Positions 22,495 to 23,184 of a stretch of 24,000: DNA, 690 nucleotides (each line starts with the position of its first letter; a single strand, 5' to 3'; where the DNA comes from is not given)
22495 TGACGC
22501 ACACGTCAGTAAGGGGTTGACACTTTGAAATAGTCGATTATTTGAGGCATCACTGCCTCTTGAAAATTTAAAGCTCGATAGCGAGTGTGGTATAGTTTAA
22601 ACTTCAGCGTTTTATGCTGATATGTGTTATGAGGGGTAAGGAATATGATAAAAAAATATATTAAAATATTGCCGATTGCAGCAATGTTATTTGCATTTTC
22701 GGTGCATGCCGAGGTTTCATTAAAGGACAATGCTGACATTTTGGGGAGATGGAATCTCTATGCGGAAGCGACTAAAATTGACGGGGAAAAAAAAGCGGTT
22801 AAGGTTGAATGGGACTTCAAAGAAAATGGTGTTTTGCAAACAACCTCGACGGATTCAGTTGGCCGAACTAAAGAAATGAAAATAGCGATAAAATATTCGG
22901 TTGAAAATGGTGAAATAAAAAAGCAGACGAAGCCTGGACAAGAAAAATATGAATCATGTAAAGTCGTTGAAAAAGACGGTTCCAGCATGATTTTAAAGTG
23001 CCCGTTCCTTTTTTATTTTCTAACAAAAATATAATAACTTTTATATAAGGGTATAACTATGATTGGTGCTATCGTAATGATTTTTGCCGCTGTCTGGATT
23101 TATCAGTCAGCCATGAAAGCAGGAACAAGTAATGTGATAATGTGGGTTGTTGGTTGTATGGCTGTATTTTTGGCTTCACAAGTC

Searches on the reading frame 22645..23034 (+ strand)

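Call 61: search_protein_families(library=pfam, proteins=[window:22645-23034:+], max_evalue=0.001)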
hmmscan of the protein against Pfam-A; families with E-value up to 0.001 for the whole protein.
window:22645-23034:+ (129 aa): 0 families

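Call 71: search_protein_families(library=ncbifam, proteins=[window:22645-23034:+], max_evalue=0.01)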
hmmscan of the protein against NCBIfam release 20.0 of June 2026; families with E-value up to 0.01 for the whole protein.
window:22645-23034:+ (129 aa): 1 family
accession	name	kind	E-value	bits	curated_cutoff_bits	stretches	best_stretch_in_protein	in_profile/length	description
TIGR03066.1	Gem_osc_para_1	paralog_domain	4.8e-06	26.7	93.25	1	11-118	7-108/121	TIGR03066 family protein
